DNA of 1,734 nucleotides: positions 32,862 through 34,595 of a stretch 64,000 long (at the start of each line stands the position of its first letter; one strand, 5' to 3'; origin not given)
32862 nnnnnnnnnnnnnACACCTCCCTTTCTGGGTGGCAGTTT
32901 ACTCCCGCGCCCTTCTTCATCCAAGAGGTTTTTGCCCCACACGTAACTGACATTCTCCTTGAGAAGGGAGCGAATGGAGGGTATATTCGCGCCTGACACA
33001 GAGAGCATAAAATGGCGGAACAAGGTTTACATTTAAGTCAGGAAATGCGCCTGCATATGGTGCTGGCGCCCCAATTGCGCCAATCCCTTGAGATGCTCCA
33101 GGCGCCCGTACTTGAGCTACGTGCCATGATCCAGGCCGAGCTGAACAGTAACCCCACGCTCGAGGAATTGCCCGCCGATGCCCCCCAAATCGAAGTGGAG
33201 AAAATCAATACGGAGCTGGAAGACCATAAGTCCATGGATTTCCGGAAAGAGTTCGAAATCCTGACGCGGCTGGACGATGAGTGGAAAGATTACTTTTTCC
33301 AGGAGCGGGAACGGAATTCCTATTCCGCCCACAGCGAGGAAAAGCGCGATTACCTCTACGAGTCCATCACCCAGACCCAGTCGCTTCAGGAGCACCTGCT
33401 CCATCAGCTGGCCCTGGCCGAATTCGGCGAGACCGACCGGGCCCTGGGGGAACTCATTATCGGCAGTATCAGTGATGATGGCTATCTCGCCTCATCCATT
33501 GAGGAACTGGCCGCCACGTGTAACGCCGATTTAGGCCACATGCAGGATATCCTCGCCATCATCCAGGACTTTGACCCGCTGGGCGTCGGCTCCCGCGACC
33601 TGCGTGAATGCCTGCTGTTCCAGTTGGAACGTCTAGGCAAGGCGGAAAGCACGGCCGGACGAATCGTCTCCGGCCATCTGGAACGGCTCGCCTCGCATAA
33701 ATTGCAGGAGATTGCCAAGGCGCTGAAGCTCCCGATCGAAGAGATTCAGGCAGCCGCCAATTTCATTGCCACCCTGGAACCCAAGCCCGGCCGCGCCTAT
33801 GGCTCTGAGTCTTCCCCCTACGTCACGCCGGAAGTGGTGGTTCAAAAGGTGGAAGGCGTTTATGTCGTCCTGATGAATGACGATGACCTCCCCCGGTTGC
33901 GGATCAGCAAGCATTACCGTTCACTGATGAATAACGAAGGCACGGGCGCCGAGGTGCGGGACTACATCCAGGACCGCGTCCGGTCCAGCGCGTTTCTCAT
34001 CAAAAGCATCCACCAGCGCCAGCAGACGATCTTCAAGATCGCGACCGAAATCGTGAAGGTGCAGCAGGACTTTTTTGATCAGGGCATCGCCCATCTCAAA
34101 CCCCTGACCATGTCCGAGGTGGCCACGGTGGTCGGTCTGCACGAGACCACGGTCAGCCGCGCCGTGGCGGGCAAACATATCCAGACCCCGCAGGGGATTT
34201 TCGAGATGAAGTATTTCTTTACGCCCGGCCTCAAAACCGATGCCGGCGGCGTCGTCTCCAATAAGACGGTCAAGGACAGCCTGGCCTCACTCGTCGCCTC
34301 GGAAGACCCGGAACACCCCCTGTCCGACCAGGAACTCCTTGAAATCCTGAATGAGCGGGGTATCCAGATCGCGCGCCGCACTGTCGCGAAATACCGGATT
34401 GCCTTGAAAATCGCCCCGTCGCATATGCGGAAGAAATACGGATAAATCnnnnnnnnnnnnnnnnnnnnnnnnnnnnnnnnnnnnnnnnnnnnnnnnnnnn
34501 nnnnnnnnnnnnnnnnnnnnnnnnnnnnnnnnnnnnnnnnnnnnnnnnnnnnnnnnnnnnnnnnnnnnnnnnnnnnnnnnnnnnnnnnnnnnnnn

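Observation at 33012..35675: rpoN displaced from the lptB-hpf neighbourhood and translationally coupled (3-nt gap) to a secreted S1 peptidase with Ca-binding-type repeats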

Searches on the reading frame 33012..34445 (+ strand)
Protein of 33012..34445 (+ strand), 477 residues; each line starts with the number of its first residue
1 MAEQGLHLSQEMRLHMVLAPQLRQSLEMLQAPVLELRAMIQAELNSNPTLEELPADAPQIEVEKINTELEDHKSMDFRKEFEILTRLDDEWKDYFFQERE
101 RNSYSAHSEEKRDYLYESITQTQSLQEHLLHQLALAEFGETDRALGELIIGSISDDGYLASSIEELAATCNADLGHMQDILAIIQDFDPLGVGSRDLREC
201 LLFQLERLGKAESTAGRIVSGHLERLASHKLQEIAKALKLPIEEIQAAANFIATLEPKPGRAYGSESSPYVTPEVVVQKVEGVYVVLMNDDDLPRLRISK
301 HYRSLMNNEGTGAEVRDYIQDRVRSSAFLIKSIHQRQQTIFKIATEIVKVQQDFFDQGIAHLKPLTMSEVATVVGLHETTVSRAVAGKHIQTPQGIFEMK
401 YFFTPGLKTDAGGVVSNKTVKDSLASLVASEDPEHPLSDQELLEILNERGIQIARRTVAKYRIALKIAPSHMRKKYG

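Call 5: search_protein_families(library=pfam, proteins=[window:33012-34445:+], max_evalue=1)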
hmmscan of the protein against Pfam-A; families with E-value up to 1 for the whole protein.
window:33012-34445:+ (477 aa): 9 families
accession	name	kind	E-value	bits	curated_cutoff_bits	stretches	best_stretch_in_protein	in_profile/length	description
PF04963.19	Sigma54_CBD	-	8.8e-61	205.3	22.9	1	118-302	5-185/185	Sigma-54 factor, core binding domain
PF04552.19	Sigma54_DBD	-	7.5e-58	195.2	22.8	1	317-475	2-160/160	Sigma-54, DNA binding domain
PF00309.25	Sigma54_AID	-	1.3e-11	44.5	23.8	1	8-52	2-46/46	Sigma-54 factor, Activator interacting domain (AID)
PF01381.28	HTH_3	-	5.9e-05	23.5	23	1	206-245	17-55/55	Helix-turn-helix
PF13443.12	HTH_26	-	0.0062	17.2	22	0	207-245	19-57/63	Cro/C1-type HTH DNA-binding domain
PF20432.4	Xre-like-HTH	-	0.067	13.9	25.8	1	365-387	24-46/63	Antitoxin Xre-like helix-turn-helix domain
PF13542.12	HTH_Tnp_ISL3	-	0.13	12.2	27.4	1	363-385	26-47/51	Helix-turn-helix domain of transposase family ISL3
PF12728.13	HTH_17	-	0.19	12.5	27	0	365-390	2-27/51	Helix-turn-helix domain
PF13404.12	HTH_AsnC-type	-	0.82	10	27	0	365-383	18-36/42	AsnC-type helix-turn-helix domain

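Call 6: search_protein_families(library=ncbifam, proteins=[window:33012-34445:+], max_evalue=1)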
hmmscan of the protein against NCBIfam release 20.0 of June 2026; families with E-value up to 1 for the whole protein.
window:33012-34445:+ (477 aa): 9 families
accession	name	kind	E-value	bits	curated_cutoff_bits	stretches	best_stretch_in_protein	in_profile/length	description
TIGR02395.1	rpoN_sigma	equivalog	5.4e-130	434.3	277.35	1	14-474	3-434/434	RNA polymerase factor sigma-54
NF004595.0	PRK05932.1-2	equivalog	6.8e-129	430.9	513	1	9-476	6-483/484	RNA polymerase factor sigma-54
NF009118.0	PRK12469.1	subfamily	1.2e-115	387.1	396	1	9-475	6-480/483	RNA polymerase factor sigma-54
NF004598.0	PRK05932.1-5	equivalog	9.8e-109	364.4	621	1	12-475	9-503/504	RNA polymerase factor sigma-54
NF004596.0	PRK05932.1-3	subfamily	7.3e-107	358.4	499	1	6-475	7-506/515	RNA polymerase factor sigma-54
NF004597.0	PRK05932.1-4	equivalog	3.7e-104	348.9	817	1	4-475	3-475/477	RNA polymerase factor sigma-54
NF004602.0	PRK05932.2-4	equivalog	7.3e-61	206.2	506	1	10-475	7-410/416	RNA polymerase factor sigma-54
TIGR02937.1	sigma70-ECF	superfamily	0.032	13.9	42.9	0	331-385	116-154/165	sigma-70 family RNA polymerase sigma factor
TIGR01764.1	excise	domain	0.095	13.1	28.8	1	365-391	2-28/49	excisionase family DNA-binding protein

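Call 19: find_homologous_proteins(query=window:33012-34445:+)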
Query window:33012-34445:+ (477 aa): 8000 proteins with E <= 0.001 among 8000 candidates; the best 120 are listed.
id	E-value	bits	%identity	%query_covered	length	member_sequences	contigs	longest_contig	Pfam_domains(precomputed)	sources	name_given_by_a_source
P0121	0.0e+0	1030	99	100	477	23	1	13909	PF04963.20,PF00309.26,PF01381.29,PF04552.20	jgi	jgi:RNA polymerase sigma-54 factor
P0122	1.7e-290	981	94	100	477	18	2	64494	PF04963.20,PF00309.26,PF04552.20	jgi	jgi:RNA polymerase sigma-54 factor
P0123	1.2e-253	860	80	100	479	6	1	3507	PF04963.20,PF00309.26,PF01381.29,PF04552.20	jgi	-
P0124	1.4e-248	843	80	100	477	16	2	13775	PF04963.20,PF00309.26,PF04552.20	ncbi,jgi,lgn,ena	jgi:RNA polymerase sigma-54 factor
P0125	2.2e-248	842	79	100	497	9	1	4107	PF04963.20,PF00309.26,PF04552.20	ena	-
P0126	4.7e-245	831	80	97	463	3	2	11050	PF04963.20,PF00309.26,PF01381.29,PF04552.20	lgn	-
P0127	1.6e-243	826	78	100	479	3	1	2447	PF04963.20,PF00309.26,PF04552.20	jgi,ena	-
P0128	1.3e-240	817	78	99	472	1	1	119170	PF04963.20,PF00309.26,PF01381.29,PF04552.20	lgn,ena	-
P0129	1.1e-239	814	78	97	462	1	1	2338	PF04963.20,PF00309.26,PF04552.20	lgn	-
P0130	1.2e-239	814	79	97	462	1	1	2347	PF04963.20,PF00309.26,PF01381.29,PF04552.20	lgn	-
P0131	1.3e-239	813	79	97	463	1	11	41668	PF04963.20,PF00309.26,PF04552.20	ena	-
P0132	2.1e-238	809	76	100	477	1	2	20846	PF04963.20,PF00309.26,PF04552.20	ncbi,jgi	jgi:RNA polymerase sigma-54 factor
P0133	3.9e-236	802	77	97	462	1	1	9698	PF04963.20,PF00309.26,PF01381.29,PF04552.20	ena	-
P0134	2.1e-235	800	77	97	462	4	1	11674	PF04963.20,PF00309.26,PF04552.20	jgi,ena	-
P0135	2.7e-235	799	78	97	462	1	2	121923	PF04963.20,PF00309.26,PF04552.20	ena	-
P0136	1.7e-234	797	76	99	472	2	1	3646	PF04963.20,PF00309.26,PF04552.20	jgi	jgi:RNA polymerase sigma-54 factor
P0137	2.0e-234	796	75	100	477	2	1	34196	PF04963.20,PF00309.26,PF04552.20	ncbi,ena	-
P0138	5.9e-234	795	75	100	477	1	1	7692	PF04963.20,PF00309.26,PF04552.20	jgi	jgi:RNA polymerase sigma-54 factor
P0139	5.8e-231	785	74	99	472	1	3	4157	PF04963.20,PF00309.26,PF04552.20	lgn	-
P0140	7.1e-231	785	75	97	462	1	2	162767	PF04963.20,PF00309.26,PF04552.20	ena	-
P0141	2.4e-230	783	73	100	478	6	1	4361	PF04963.20,PF00309.26,PF04552.20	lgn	-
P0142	1.0e-228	778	73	100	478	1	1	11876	PF04963.20,PF00309.26,PF04552.20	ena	-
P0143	1.4e-228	777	73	99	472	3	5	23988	PF04963.20,PF00309.26,PF04552.20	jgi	jgi:RNA polymerase sigma-54 factor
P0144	2.3e-228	776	74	99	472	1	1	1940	PF04963.20,PF00309.26,PF04552.20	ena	-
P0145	3.3e-228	776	73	99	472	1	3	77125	PF04963.20,PF00309.26,PF04552.20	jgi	jgi:RNA polymerase sigma-54 factor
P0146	1.4e-227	774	73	100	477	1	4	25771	PF04963.20,PF00309.26,PF04552.20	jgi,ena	-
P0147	8.9e-226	768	74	97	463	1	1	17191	PF04963.20,PF00309.26,PF04552.20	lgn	-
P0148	1.1e-224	764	73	97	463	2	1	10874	PF04963.20,PF00309.26,PF04552.20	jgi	jgi:RNA polymerase sigma-54 factor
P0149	1.9e-224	763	72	100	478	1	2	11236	PF04963.20,PF00309.26,PF04552.20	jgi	jgi:RNA polymerase sigma-54 factor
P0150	3.6e-224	763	72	100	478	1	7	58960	PF04963.20,PF00309.26,PF04552.20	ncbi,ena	-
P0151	8.8e-224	761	71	100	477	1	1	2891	PF04963.20,PF00309.26,PF04552.20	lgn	-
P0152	1.0e-223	761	71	100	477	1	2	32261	PF04963.20,PF00309.26,PF04552.20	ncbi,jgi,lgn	jgi:RNA polymerase sigma-54 factor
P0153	1.1e-223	761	71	100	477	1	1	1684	PF04963.20,PF00309.26,PF04552.20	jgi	jgi:RNA polymerase sigma-54 factor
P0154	1.5e-223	761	71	100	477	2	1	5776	PF04963.20,PF00309.26,PF04552.20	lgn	-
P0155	2.0e-223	760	74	97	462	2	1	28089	PF04963.20,PF00309.26,PF04552.20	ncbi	-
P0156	1.5e-222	757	72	100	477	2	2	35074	PF04963.20,PF00309.26,PF04552.20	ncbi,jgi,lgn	-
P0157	1.6e-222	757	73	97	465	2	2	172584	PF04963.20,PF00309.26,PF04552.20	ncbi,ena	-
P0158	2.4e-222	757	73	97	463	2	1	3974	PF04963.20,PF00309.26,PF04552.20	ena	-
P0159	4.7e-220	749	72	97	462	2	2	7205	PF04963.20,PF00309.26,PF04552.20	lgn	-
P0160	5.0e-220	749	70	100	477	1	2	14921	PF04963.20,PF00309.26,PF04552.20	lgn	-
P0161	3.3e-219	746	71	97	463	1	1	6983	PF04963.20,PF00309.26,PF04552.20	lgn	-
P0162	2.7e-217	740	71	97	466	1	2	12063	PF04963.20,PF00309.26,PF04552.20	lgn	-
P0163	8.0e-217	738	72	97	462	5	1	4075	PF04963.20,PF00309.26,PF04552.20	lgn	-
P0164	2.0e-212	724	71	94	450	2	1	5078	PF04963.20,PF04552.20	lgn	-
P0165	3.6e-210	716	69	97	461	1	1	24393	PF04963.20,PF00309.26,PF04552.20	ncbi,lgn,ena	-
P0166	3.2e-209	713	68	99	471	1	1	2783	PF04963.20,PF00309.26,PF04552.20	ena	-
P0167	6.8e-207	706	69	97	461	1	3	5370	PF04963.20,PF00309.26,PF04552.20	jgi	jgi:RNA polymerase sigma-54 factor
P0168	4.9e-206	703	65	100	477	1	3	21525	PF04963.20,PF00309.26,PF04552.20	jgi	jgi:RNA polymerase sigma-54 factor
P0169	8.6e-202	689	70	97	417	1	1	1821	PF04963.20,PF00309.26,PF04552.20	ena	-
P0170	2.5e-199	681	67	97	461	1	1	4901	PF04963.20,PF00309.26,PF04552.20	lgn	-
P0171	4.5e-197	673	64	100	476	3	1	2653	PF04963.20,PF00309.26,PF04552.20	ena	-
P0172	1.8e-195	668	62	100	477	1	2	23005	PF04963.20,PF00309.26,PF04552.20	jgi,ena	-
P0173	4.9e-195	667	63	100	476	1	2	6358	PF04963.20,PF00309.26,PF04552.20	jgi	jgi:RNA polymerase sigma-54 factor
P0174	3.0e-194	664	64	100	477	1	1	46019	PF04963.20,PF00309.26,PF04552.20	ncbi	-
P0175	1.7e-193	662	64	100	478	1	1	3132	PF04963.20,PF00309.26,PF04552.20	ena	-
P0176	7.5e-193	659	64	98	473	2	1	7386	PF04963.20,PF00309.26,PF04552.20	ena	-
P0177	1.5e-191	655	62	98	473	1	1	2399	PF04963.20,PF00309.26,PF04552.20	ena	-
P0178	3.4e-191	654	62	100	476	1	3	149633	PF04963.20,PF00309.26,PF04552.20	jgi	-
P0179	4.7e-191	653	62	99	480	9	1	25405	PF04963.20,PF00309.26,PF04552.20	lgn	-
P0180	3.9e-190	650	63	100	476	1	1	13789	PF04963.20,PF00309.26,PF04552.20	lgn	-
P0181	6.4e-190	650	62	100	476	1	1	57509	PF04963.20,PF00309.26,PF04552.20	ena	-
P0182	2.1e-189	648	61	100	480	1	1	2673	PF04963.20,PF00309.26,PF04552.20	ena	-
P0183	7.9e-189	646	61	100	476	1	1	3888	PF04963.20,PF00309.26,PF04552.20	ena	-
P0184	1.8e-188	645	61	99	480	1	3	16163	PF04963.20,PF00309.26,PF04552.20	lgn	-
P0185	2.1e-188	645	62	97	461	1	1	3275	PF04963.20,PF00309.26,PF04552.20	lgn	-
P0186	6.2e-188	643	60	100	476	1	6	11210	PF04963.20,PF00309.26,PF04552.20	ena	-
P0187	9.1e-188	643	62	99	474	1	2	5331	PF04963.20,PF00309.26,PF04552.20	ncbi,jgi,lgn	-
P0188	9.1e-188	643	60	99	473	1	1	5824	PF04963.20,PF00309.26,PF04552.20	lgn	-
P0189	2.4e-187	641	61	100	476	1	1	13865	PF04963.20,PF00309.26,PF04552.20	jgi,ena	-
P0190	2.7e-187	641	60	98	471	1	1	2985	PF04963.20,PF00309.26,PF04552.20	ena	-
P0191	3.0e-187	641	61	100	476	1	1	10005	PF04963.20,PF00309.26,PF04552.20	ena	-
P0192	4.9e-187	640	61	100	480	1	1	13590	PF04963.20,PF00309.26,PF04552.20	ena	-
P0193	5.1e-187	640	60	97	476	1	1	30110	PF04963.20,PF00309.26,PF04552.20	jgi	jgi:RNA polymerase sigma-54 factor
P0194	5.5e-187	640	60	96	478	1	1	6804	PF04963.20,PF00309.26,PF04552.20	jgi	jgi:RNA polymerase sigma-54 factor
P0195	8.4e-187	639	60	100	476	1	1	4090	PF04963.20,PF00309.26,PF01381.29,PF04552.20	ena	-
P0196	1.2e-186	639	61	100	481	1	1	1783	PF04963.20,PF00309.26,PF04552.20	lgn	-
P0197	1.5e-186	639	61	100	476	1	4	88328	PF04963.20,PF00309.26,PF04552.20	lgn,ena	-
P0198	2.4e-186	638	62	96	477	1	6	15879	PF04963.20,PF00309.26,PF04552.20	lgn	-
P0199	3.4e-186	637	61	97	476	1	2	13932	PF04963.20,PF00309.26,PF04552.20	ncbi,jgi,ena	-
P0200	4.6e-186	637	60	100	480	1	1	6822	PF04963.20,PF00309.26,PF04552.20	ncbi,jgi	jgi:RNA polymerase sigma-54 factor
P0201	7.9e-186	636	60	97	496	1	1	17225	PF04963.20,PF00309.26,PF04552.20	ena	-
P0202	1.8e-185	635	61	100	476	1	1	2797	PF04963.20,PF00309.26,PF04552.20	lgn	-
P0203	1.9e-185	635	61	100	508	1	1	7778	PF04963.20,PF00309.26,PF04552.20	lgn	-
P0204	2.2e-185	635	60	99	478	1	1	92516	PF04963.20,PF00309.26,PF04552.20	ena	-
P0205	2.3e-185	635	60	100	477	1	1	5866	PF04963.20,PF00309.26,PF04552.20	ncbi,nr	ncbi:MAG: RNA polymerase factor sigma-54 [Lentisphaerae bacterium]|nr:RNA polymerase factor sigma-54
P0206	4.3e-185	634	61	97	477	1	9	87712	PF04963.20,PF00309.26,PF04552.20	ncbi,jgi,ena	-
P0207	9.6e-185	633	60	97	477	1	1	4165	PF04963.20,PF00309.26,PF04552.20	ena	-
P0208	9.7e-185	633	61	97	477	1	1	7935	PF04963.20,PF00309.26,PF04552.20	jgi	jgi:RNA polymerase sigma-54 factor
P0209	1.3e-184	632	60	97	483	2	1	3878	PF04963.20,PF00309.26,PF04552.20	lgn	-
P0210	2.9e-184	631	60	99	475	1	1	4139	PF04963.20,PF00309.26,PF04552.20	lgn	-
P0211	3.3e-184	631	61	97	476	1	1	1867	PF04963.20,PF00309.26,PF04552.20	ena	-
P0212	4.8e-184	630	61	97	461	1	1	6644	PF04963.20,PF00309.26,PF04552.20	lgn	-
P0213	7.1e-184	630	60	100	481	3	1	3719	PF04963.20,PF00309.26,PF04552.20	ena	-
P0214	7.6e-184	630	62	97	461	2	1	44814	PF04963.20,PF00309.26,PF04552.20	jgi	-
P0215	9.6e-184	629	60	100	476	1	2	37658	PF04963.20,PF00309.26,PF04552.20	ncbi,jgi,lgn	jgi:RNA polymerase sigma-54 factor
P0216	1.0e-183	629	60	100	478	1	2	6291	PF04963.20,PF00309.26,PF04552.20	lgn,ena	-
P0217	1.4e-183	629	61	100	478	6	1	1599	PF04963.20,PF00309.26,PF04552.20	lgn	-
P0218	1.5e-183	629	59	97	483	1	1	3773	PF04963.20,PF00309.26,PF04552.20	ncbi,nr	ncbi:MAG: RNA polymerase factor sigma-54 [Kiritimatiellae bacterium]|nr:RNA polymerase factor sigma-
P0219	2.0e-183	628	60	99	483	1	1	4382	PF04963.20,PF00309.26,PF04552.20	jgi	jgi:RNA polymerase sigma-54 factor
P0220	2.4e-183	628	60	97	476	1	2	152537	PF04963.20,PF00309.26,PF04552.20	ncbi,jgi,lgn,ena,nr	ncbi:MAG: RNA polymerase factor sigma-54 [Verrucomicrobia bacterium]|nr:RNA polymerase factor sigma-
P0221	2.5e-183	628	60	100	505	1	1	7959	PF04963.20,PF00309.26,PF04552.20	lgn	-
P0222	5.7e-183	627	59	100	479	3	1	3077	PF04963.20,PF00309.26,PF04552.20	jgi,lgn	-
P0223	7.4e-183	626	59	100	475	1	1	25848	PF04963.20,PF00309.26,PF04552.20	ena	-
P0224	7.6e-183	626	60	100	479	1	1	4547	PF04963.20,PF00309.26,PF01381.29,PF13545.13,PF08281.19,PF04552.20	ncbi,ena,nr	ncbi:MAG: RNA polymerase factor sigma-54 [Verrucomicrobia bacterium]|nr:RNA polymerase factor sigma-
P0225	7.8e-183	626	60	100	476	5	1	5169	PF04963.20,PF00309.26,PF04552.20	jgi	jgi:RNA polymerase sigma-54 factor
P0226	9.0e-183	626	60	100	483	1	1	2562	PF04963.20,PF00309.26,PF04552.20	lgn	-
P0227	9.3e-183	626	59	100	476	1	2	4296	PF04963.20,PF00309.26,PF04552.20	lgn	-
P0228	1.2e-182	626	61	97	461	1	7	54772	PF04963.20,PF00309.26,PF04552.20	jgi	-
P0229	1.3e-182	626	61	99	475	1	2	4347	PF04963.20,PF00309.26,PF04552.20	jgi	jgi:RNA polymerase sigma-54 factor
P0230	1.6e-182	625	60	100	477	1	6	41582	PF04963.20,PF00309.26,PF04552.20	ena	-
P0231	2.2e-182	625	60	100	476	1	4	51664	PF04963.20,PF00309.26,PF04552.20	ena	-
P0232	2.3e-182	625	60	99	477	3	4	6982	PF04963.20,PF00309.26,PF04552.20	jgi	jgi:RNA polymerase sigma-54 factor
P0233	2.4e-182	625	59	100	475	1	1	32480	PF04963.20,PF00309.26,PF04552.20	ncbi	-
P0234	2.5e-182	625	60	100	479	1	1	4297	PF04963.20,PF00309.26,PF04552.20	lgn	-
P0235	2.9e-182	624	78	76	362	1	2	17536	PF04963.20,PF04552.20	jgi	jgi:RNA polymerase sigma-54 factor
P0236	2.9e-182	624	59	100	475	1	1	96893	PF04963.20,PF00309.26,PF04552.20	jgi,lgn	-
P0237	3.3e-182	624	59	100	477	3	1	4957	PF04963.20,PF00309.26,PF04552.20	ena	-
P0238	3.7e-182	624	59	99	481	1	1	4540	PF04963.20,PF00309.26,PF04552.20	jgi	jgi:RNA polymerase sigma-54 factor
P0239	3.7e-182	624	60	100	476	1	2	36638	PF04963.20,PF00309.26,PF04552.20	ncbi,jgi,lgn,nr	ncbi:MAG: RNA polymerase factor sigma-54 [Lentisphaerae bacterium]|nr:RNA polymerase factor sigma-54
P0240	3.8e-182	624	60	99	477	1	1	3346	PF04963.20,PF00309.26,PF04552.20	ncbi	-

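Call 21: find_related_loci(query=A2, collection=metagenome_contigs, flank=10000)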
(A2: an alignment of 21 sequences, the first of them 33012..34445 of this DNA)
Query A2 (477 aa) in metagenome_contigs; peptide patterns used: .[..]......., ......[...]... (x = any residue, [..] = any of these).
600 stretches matched a pattern (row limit reached: there are more); 540 encode a relative of the query (tblastn E <= 1e-3); the best 80 are kept; 80 distinct loci.
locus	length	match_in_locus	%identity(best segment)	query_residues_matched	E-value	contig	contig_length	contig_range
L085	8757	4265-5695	95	1-477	0e+0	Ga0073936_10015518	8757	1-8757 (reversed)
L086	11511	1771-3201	96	1-477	0e+0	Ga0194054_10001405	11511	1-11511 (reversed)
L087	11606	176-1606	89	1-477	0e+0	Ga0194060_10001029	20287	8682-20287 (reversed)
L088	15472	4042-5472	94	1-477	0e+0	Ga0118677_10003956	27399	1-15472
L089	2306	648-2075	80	1-476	0e+0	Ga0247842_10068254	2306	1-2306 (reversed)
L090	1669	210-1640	80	1-477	0e+0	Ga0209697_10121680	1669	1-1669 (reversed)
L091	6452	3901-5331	79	1-477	0e+0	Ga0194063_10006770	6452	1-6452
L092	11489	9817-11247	79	1-477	0e+0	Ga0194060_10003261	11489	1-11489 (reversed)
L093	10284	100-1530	78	1-477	0e+0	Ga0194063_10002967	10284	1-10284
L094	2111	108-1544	78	1-477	0e+0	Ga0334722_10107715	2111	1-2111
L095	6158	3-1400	78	11-476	0e+0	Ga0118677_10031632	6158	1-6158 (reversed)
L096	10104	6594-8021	73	1-476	0e+0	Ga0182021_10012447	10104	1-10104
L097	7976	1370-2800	72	1-477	0e+0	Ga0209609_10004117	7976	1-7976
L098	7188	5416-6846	63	1-475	0e+0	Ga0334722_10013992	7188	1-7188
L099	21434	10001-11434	60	1-476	0e+0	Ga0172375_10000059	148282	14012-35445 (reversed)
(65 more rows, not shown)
